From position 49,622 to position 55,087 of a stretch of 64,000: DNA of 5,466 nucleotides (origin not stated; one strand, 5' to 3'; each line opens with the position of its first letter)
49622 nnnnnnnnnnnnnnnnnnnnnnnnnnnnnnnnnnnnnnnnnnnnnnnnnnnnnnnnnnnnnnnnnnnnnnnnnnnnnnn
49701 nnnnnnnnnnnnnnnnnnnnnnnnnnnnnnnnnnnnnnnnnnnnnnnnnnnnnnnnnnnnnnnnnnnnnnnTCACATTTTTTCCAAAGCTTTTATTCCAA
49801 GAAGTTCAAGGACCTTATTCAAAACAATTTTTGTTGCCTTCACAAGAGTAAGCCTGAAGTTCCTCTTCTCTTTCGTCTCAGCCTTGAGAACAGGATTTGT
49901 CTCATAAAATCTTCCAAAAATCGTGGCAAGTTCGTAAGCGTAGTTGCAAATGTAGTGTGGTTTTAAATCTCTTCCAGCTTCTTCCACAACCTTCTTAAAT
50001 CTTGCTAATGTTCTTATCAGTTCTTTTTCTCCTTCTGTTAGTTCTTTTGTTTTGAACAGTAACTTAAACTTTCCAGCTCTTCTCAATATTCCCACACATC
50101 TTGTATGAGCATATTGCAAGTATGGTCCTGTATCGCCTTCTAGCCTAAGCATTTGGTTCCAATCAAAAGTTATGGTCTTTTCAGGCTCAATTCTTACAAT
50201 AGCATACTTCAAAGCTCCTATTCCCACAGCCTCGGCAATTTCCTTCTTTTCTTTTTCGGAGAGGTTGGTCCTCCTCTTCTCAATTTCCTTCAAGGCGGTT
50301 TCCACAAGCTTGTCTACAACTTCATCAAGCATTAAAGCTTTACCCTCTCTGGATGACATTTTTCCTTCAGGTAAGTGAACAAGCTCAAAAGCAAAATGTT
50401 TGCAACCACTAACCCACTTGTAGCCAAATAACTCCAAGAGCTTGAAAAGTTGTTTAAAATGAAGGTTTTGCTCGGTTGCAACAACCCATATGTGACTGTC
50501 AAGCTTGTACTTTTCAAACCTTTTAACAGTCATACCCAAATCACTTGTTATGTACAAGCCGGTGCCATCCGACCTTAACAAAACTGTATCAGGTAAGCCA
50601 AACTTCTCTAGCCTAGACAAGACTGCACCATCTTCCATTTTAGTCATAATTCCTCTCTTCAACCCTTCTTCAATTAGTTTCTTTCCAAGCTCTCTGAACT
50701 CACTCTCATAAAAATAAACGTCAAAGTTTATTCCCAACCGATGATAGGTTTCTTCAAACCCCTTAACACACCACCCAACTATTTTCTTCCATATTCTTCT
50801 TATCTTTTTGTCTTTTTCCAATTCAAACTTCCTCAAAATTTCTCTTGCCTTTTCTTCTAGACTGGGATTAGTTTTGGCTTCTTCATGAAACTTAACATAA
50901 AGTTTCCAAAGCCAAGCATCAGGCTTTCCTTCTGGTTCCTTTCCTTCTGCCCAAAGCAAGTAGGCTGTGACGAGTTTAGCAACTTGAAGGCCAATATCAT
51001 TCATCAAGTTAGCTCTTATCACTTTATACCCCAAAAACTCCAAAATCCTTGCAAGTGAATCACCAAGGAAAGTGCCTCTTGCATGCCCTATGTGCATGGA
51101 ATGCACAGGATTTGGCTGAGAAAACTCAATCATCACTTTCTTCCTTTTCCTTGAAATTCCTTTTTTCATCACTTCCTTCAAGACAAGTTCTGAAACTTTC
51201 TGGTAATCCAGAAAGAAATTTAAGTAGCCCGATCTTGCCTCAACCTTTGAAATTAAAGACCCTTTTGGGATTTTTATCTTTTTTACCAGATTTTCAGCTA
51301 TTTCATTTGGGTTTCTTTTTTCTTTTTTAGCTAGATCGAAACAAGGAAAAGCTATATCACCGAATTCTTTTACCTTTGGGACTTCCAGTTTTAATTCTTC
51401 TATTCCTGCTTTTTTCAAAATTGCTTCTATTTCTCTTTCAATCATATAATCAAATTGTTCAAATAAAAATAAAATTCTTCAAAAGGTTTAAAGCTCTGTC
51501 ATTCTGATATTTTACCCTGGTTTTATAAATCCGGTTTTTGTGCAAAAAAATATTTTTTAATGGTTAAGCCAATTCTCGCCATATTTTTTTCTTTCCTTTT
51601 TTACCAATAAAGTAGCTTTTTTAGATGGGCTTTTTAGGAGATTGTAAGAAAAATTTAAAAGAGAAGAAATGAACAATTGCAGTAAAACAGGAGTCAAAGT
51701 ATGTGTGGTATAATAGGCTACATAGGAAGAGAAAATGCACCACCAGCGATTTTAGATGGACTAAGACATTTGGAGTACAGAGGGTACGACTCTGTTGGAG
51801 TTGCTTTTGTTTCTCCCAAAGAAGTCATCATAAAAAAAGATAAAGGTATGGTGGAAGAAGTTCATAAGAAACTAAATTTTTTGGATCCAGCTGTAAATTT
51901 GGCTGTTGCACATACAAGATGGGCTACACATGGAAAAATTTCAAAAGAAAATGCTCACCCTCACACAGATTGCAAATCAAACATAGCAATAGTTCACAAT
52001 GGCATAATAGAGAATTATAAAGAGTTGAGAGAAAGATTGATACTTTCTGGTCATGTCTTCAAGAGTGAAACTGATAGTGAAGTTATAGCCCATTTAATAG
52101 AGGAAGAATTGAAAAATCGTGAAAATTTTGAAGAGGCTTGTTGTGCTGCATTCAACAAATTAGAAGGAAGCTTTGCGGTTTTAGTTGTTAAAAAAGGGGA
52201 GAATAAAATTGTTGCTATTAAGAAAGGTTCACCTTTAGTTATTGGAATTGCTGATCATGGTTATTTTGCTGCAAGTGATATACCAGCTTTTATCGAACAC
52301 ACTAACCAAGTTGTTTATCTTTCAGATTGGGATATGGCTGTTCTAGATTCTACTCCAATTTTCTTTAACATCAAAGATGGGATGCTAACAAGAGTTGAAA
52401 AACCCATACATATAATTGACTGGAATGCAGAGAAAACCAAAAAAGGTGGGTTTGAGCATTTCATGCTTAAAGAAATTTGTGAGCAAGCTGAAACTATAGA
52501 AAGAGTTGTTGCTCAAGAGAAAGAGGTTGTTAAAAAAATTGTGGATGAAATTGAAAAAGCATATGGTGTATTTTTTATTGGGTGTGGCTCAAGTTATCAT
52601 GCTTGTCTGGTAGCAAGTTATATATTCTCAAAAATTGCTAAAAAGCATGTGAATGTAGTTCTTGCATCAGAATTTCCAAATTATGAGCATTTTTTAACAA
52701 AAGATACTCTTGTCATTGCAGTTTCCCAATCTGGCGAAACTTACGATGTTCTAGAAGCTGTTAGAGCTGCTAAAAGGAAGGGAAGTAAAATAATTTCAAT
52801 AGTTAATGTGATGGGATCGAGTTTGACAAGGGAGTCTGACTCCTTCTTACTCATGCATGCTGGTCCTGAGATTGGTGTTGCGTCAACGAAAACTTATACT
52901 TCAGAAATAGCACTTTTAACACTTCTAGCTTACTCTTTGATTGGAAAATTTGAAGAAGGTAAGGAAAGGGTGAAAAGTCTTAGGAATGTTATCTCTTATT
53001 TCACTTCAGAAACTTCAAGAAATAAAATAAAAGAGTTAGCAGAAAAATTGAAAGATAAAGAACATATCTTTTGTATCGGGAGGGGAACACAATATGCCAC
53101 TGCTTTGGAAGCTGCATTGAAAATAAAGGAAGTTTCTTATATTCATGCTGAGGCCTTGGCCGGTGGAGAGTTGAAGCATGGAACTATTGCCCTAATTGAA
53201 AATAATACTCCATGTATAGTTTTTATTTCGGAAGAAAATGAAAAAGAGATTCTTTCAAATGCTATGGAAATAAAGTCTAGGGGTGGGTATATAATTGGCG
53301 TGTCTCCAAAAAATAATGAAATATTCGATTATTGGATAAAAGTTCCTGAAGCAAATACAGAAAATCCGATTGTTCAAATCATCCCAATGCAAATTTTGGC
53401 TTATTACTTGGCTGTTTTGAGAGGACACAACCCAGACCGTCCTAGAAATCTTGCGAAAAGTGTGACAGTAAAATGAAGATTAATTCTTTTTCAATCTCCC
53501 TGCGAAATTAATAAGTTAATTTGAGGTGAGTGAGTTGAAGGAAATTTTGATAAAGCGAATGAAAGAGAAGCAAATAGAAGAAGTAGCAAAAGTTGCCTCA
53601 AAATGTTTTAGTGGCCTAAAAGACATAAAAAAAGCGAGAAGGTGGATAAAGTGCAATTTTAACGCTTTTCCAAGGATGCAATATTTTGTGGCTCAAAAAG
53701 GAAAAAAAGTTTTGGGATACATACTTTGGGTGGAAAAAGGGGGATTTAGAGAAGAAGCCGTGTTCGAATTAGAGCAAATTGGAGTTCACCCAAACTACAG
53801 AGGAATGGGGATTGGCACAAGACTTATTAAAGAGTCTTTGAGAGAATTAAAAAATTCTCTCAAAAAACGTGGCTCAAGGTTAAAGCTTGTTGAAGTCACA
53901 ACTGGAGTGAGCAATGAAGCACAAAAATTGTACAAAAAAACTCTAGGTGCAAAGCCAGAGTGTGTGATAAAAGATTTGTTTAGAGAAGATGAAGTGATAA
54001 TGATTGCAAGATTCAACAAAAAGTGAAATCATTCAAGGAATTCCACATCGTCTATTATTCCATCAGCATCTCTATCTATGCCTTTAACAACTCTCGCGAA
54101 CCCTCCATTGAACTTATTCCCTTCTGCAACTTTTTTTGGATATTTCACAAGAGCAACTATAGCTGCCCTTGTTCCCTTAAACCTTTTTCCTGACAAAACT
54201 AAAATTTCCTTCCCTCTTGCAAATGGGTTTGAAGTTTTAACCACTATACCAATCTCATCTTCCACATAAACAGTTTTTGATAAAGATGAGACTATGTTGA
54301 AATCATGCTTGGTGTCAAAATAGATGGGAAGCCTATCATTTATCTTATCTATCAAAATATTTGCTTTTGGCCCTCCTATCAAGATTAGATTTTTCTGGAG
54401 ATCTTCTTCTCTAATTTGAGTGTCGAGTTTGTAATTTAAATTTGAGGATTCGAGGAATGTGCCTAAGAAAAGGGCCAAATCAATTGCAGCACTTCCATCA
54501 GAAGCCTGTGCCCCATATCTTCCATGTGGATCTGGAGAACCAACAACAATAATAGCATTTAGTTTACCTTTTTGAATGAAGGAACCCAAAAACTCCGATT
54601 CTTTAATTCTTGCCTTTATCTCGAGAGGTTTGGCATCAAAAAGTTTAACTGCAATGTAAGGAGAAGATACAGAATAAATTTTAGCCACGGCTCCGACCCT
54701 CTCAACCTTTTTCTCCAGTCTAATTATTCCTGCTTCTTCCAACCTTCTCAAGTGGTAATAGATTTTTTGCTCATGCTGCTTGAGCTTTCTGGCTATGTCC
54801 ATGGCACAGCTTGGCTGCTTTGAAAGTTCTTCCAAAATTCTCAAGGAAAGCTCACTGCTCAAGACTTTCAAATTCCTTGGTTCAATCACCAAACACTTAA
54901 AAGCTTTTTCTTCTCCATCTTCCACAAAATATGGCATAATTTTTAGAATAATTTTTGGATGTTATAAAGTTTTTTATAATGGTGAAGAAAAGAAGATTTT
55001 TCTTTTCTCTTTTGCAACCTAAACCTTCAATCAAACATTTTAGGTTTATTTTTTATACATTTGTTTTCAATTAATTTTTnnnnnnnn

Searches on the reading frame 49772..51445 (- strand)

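Call 58: search_protein_families(library=pfam, max_evalue=0.00001, proteins=[window:49772-51445:-])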
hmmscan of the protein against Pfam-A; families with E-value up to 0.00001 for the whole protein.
window:49772-51445:- (557 aa): 3 families
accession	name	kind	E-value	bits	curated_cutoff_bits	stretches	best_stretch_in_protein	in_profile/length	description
PF00750.26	tRNA-synt_1d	-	5.8e-57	193.7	23.3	1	84-429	2-349/349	tRNA synthetases class I (R), catalytic domain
PF05746.21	DALR_1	-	7.1e-34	116.8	22.3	1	443-557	1-117/117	DALR anticodon binding domain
PF03485.21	Arg_tRNA_synt_N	-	9.9e-18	65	21.5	1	2-79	3-85/85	Arginyl tRNA synthetase N terminal domain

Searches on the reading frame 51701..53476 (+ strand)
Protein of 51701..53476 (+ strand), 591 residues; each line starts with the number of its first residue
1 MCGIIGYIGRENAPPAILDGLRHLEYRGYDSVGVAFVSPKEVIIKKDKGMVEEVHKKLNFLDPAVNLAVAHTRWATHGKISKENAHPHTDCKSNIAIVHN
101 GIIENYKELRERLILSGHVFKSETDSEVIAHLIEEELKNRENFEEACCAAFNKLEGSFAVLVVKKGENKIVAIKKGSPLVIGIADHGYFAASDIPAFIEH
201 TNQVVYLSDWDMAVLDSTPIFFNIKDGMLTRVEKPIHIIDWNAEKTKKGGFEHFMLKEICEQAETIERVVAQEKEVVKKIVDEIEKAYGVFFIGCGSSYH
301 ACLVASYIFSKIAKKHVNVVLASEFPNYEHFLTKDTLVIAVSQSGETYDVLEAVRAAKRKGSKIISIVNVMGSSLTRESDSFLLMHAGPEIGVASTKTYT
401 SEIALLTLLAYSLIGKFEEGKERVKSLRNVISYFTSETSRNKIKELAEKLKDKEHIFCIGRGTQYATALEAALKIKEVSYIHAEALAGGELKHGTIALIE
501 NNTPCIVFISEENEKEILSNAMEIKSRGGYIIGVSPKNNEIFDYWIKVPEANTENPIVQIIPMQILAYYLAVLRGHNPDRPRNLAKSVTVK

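Call 58: search_protein_families(library=pfam, max_evalue=0.00001, proteins=[window:51701-53476:+])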
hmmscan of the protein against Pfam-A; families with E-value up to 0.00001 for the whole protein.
window:51701-53476:+ (591 aa): 3 families
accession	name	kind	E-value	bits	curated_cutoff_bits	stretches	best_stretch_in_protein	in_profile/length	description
PF01380.27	SIS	-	4.5e-52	175.7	25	2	284-410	2-129/131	SIS domain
PF13522.11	GATase_6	-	1.3e-20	74.2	27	1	67-192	12-129/130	Glutamine amidotransferase domain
PF13537.11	GATase_7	-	4.5e-17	62.7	25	1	81-197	9-121/123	Glutamine amidotransferase domain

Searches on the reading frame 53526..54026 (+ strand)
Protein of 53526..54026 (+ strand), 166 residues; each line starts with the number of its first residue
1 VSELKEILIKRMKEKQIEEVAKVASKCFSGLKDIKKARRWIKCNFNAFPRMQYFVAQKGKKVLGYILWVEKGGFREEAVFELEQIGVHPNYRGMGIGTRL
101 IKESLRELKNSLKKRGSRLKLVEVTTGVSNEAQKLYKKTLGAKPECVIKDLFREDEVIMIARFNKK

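Call 58: search_protein_families(library=pfam, max_evalue=0.00001, proteins=[window:53526-54026:+])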
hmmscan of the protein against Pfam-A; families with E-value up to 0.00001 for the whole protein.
window:53526-54026:+ (166 aa): 3 families
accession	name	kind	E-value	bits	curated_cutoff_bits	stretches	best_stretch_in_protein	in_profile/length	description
PF00583.31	Acetyltransf_1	-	1.7e-15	57.7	20.7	1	19-141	3-115/116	Acetyltransferase (GNAT) family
PF13508.13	Acetyltransf_7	-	8.3e-13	49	27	1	51-138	3-79/84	Acetyltransferase (GNAT) domain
PF13673.13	Acetyltransf_10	-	3.6e-07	30.7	23.6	1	49-138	29-104/128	Acetyltransferase (GNAT) domain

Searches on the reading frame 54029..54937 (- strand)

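Call 58: search_protein_families(library=pfam, max_evalue=0.00001, proteins=[window:54029-54937:-])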
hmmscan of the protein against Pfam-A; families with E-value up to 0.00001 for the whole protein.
window:54029-54937:- (302 aa): 3 families
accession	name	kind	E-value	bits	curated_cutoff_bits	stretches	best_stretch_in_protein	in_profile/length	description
PF05124.17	S_layer_C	-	7.2e-12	45.7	23.9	1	170-266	98-176/177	S-layer like family, outer domain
PF12840.13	HTH_20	-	2.7e-10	40.5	27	1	26-74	1-50/51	Helix-turn-helix domain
PF01022.26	HTH_5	-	1.2e-08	35.1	22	1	32-72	5-45/47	Bacterial regulatory protein, arsR family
